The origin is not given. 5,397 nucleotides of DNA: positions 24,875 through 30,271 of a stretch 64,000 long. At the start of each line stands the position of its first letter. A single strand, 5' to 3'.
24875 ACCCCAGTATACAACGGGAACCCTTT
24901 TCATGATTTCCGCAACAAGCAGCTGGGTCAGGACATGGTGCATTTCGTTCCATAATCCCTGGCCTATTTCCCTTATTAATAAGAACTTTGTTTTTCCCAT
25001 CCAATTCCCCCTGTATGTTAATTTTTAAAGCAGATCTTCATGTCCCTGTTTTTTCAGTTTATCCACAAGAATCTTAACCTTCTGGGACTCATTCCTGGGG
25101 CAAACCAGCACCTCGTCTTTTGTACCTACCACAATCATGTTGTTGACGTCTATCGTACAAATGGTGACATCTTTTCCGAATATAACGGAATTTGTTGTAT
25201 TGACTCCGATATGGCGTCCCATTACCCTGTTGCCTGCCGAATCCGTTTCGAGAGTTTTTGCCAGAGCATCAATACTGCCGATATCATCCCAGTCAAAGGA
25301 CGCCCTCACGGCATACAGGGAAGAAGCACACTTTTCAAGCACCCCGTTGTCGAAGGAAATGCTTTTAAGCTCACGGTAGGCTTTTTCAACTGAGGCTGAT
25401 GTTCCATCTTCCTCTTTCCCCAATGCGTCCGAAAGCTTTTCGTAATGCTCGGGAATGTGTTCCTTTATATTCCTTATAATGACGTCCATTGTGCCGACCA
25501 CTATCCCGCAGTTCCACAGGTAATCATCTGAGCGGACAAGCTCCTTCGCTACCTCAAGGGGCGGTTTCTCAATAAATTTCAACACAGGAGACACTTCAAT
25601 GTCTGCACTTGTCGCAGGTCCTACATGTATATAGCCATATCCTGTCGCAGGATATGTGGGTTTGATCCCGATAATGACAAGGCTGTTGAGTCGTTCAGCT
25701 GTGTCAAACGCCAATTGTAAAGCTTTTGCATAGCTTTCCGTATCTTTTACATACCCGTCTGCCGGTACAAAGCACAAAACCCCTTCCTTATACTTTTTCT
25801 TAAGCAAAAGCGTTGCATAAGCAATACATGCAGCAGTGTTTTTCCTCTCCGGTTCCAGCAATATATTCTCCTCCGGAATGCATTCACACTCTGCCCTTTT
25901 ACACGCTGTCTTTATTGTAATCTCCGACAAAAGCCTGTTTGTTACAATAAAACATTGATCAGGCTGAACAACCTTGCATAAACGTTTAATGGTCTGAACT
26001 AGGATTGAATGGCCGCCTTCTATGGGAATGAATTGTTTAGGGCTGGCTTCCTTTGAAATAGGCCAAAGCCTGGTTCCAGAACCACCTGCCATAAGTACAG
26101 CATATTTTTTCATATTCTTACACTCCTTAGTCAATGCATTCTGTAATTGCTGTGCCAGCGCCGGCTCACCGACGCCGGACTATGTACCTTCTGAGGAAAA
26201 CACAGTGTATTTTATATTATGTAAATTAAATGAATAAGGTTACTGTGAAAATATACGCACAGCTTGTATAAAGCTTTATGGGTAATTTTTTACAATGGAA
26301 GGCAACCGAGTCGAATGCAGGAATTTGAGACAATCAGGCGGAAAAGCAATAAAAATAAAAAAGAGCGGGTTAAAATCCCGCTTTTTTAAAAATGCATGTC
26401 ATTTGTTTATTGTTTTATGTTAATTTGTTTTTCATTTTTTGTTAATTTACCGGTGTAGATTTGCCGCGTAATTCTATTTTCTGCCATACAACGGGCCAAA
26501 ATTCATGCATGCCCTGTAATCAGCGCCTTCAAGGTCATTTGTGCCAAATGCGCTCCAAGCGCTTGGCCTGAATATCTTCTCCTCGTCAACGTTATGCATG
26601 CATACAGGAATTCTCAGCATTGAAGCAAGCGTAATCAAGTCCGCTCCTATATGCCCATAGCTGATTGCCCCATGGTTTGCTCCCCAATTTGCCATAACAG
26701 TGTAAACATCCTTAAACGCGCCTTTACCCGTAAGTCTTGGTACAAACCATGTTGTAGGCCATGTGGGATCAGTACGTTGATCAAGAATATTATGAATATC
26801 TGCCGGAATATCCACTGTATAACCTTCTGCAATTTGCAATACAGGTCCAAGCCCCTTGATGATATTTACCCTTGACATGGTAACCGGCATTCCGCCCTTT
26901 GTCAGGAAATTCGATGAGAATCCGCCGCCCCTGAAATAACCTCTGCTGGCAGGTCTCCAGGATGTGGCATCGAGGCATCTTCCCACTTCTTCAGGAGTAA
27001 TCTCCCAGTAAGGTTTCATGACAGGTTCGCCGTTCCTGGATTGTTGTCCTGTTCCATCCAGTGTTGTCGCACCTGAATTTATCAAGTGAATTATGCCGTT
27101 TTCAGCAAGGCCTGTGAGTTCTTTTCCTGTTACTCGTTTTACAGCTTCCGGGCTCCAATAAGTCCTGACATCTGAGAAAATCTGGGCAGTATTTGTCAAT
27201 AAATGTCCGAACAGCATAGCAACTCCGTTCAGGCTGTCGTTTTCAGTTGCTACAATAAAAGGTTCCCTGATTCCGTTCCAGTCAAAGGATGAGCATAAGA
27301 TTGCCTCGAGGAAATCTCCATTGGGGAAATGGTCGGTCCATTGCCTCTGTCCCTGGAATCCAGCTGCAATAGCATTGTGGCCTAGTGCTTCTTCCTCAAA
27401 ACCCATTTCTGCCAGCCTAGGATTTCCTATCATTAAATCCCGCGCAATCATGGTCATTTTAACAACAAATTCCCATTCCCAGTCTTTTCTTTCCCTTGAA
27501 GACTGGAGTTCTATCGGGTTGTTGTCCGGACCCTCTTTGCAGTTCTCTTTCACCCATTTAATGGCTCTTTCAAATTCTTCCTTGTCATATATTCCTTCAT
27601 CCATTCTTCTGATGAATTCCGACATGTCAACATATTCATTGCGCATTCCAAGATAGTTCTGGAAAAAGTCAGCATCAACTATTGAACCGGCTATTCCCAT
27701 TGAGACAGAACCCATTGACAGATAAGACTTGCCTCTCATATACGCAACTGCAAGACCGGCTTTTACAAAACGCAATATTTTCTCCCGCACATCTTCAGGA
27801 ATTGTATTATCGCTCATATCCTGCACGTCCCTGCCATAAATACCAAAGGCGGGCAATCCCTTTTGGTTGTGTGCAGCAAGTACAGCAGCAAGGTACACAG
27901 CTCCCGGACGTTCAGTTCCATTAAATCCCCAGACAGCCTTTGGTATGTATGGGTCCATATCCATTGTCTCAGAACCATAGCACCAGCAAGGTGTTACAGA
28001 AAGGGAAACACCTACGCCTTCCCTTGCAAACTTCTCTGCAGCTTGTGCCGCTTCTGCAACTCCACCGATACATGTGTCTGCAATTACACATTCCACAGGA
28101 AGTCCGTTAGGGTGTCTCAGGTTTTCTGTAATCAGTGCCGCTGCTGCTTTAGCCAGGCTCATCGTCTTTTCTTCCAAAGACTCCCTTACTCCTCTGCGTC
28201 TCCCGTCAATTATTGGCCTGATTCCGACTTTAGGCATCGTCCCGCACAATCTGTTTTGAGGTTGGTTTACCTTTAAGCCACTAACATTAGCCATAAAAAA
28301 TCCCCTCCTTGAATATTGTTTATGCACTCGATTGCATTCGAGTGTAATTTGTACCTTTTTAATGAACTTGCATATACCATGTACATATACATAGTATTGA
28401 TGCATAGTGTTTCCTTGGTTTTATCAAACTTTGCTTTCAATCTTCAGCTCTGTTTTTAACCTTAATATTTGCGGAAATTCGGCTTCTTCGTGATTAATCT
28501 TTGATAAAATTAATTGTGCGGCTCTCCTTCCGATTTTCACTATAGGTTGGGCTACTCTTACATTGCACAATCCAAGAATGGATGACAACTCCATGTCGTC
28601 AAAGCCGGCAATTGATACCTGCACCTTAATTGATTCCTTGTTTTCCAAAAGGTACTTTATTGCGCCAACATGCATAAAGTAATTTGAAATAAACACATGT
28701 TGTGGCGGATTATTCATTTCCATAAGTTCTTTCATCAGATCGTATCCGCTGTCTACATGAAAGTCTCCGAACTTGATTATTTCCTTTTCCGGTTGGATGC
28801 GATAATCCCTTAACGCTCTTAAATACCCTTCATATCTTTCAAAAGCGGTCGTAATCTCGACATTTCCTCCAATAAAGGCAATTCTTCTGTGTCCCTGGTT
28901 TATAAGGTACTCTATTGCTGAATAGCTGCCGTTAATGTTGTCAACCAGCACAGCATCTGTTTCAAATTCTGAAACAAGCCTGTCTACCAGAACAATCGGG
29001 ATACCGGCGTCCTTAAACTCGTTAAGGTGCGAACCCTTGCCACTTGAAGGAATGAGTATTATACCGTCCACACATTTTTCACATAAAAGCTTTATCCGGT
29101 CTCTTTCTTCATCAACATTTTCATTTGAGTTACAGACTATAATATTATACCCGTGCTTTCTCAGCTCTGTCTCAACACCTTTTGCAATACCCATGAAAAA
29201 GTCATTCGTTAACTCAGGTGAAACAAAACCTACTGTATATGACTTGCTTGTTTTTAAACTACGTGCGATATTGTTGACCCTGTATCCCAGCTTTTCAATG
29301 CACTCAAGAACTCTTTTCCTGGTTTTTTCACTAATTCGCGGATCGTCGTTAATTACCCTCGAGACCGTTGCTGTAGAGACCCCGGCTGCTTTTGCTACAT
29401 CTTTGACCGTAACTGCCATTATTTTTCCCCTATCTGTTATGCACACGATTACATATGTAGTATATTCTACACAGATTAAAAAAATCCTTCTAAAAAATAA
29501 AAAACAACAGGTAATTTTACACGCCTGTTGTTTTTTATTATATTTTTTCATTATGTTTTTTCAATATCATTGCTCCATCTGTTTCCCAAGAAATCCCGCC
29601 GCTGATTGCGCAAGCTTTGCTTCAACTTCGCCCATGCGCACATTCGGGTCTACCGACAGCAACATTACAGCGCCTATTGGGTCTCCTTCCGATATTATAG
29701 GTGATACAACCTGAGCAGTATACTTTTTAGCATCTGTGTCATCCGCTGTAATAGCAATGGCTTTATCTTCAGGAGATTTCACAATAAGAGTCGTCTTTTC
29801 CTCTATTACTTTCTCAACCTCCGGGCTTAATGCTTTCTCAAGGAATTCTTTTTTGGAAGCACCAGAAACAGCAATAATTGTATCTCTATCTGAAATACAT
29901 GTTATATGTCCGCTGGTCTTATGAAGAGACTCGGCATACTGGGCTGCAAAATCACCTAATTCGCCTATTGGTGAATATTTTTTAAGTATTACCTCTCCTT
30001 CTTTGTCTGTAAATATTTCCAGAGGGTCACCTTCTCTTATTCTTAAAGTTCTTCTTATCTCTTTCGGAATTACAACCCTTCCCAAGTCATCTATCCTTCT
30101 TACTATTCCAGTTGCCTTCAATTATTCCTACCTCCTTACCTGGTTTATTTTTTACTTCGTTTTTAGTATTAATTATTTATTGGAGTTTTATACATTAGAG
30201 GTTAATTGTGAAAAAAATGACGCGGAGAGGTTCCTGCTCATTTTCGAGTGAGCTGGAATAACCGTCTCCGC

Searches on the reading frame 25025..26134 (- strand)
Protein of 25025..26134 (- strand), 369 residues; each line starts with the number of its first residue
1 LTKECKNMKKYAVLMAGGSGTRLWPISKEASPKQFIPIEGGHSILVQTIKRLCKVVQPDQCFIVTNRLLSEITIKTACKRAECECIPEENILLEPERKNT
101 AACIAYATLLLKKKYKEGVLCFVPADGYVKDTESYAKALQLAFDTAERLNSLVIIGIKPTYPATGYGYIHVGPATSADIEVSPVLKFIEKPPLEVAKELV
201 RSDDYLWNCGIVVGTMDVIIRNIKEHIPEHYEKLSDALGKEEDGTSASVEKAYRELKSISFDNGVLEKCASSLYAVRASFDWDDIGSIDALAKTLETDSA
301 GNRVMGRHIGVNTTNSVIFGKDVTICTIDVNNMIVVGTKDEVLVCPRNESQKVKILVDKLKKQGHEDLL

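Call 13: search_protein_families(library=pfam, proteins=[window:25025-26134:-], max_evalue=0.01)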
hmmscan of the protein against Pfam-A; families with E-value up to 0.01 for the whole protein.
window:25025-26134:- (369 aa): 3 families
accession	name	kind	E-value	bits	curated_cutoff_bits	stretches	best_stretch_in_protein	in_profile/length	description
PF00483.29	NTP_transferase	-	4.3e-37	128.5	21.2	1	12-295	2-239/245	Nucleotidyl transferase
PF22640.1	ManC_GMP_beta-helix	-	1.1e-13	51.3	27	1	306-360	1-55/55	MannoseP isomerase/GMP-like beta-helix domain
PF12804.13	NTP_transf_3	-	2.2e-05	25.1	27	1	12-89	1-66/160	MobA-like NTP transferase domain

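Call 59: find_related_loci(query=window:25025-26134:-, collection=metagenome_contigs, flank=6000)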
Query window:25025-26134:- (369 aa) in metagenome_contigs; peptide patterns used: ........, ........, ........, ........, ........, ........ (x = any residue, [..] = any of these).
466 stretches matched a pattern; 447 encode a relative of the query (tblastn E <= 1e-3); the best 80 are kept; 80 distinct loci.
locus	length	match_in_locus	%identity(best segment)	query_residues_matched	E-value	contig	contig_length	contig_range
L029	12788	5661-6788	81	1-369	0e+0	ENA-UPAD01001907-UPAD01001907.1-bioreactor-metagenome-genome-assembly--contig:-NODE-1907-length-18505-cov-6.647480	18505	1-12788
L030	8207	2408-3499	82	1-369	0e+0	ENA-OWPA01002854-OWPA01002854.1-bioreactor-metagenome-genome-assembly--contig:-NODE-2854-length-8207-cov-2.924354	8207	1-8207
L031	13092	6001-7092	79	1-369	0e+0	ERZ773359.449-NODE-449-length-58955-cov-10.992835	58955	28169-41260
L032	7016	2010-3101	78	1-369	0e+0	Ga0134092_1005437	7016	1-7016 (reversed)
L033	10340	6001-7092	77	1-369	0e+0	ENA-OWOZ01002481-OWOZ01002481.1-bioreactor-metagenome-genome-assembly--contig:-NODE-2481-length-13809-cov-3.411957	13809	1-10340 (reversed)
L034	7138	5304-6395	77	1-369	0e+0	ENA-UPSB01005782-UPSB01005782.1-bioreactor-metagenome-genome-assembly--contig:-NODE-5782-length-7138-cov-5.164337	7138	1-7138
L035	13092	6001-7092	77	1-369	0e+0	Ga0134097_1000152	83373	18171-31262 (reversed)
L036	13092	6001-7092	75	1-369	0e+0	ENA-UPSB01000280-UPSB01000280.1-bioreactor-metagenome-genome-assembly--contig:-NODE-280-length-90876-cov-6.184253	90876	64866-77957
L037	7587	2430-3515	74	3-369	0e+0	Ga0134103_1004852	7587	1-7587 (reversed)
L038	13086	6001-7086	73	3-369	0e+0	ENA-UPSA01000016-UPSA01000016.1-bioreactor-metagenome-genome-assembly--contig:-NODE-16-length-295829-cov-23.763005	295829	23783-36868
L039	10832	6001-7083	74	3-369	0e+0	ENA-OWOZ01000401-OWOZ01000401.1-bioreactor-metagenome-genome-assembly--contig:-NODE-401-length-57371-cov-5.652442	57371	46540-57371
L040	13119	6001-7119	72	2-369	0e+0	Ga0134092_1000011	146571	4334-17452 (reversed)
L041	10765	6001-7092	72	1-369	0e+0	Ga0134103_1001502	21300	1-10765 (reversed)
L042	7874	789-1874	72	3-369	0e+0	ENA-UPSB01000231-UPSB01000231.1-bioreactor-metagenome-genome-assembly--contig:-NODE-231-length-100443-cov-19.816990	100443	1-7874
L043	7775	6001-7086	72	3-369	0e+0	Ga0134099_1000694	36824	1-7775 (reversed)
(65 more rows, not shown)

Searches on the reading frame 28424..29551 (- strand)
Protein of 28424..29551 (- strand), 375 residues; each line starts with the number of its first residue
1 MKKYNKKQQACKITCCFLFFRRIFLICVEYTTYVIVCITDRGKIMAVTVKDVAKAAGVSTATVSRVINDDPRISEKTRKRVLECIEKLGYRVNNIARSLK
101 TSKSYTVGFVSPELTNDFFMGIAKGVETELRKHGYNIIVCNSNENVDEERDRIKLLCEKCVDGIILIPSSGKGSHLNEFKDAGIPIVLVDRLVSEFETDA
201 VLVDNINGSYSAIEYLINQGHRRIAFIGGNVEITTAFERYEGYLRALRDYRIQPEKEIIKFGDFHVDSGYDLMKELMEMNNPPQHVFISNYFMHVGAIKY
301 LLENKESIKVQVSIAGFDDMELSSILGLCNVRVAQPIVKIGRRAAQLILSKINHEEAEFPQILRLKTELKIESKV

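Call 14: search_protein_families(library=pfam, proteins=[window:28424-29551:-], max_evalue=0.01)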
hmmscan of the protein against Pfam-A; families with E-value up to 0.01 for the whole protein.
window:28424-29551:- (375 aa): 8 families
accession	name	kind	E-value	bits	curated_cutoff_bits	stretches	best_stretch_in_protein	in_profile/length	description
PF00532.27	Peripla_BP_1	-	1.9e-29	103.4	22.2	1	106-359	3-268/281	Periplasmic binding proteins and sugar binding domain of LacI family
PF13407.12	Peripla_BP_4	-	8.9e-20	71.7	35.1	1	107-320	1-221/258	Periplasmic binding protein domain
PF00356.27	LacI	-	9.9e-20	70.5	27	1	48-93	1-46/46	Bacterial regulatory proteins, lacI family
PF13377.12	Peripla_BP_3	-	1.3e-18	68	26.5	1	213-370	1-162/167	Periplasmic binding protein-like domain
PF13384.12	HTH_23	-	0.0018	18.5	24.6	0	47-68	18-39/50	Homeodomain-like domain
PF01381.28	HTH_3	-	0.0026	18.2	23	1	48-77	11-40/55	Helix-turn-helix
PF13542.12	HTH_Tnp_ISL3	-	0.0032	17.4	27.4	1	48-69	28-49/51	Helix-turn-helix domain of transposase family ISL3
PF00440.29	TetR_N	-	0.0033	17.6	24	0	46-64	16-34/47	Bacterial regulatory proteins, tetR family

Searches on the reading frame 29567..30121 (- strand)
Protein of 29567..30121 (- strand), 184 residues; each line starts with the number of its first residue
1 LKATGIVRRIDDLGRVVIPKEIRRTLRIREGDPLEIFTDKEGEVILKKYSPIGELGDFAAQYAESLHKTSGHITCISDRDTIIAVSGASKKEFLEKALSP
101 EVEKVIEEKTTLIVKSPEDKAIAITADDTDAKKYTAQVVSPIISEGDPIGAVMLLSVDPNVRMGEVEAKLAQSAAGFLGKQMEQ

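Call 14: search_protein_families(library=pfam, proteins=[window:29567-30121:-], max_evalue=0.01)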
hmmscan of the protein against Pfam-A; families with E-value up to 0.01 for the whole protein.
window:29567-30121:- (184 aa): 3 families
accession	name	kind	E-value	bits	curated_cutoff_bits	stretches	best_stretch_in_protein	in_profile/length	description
PF15714.11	SpoVT_C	-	1.7e-50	170.8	27.5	1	54-183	1-128/128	Stage V sporulation protein T C-terminal, transcription factor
PF04014.23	MazE_antitoxin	-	1.3e-13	51.1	24.7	1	7-51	1-45/48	Antidote-toxin recognition MazE, bacterial antitoxin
PF13185.12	GAF_2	-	0.0021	18.7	28.6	1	53-176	5-129/136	GAF domain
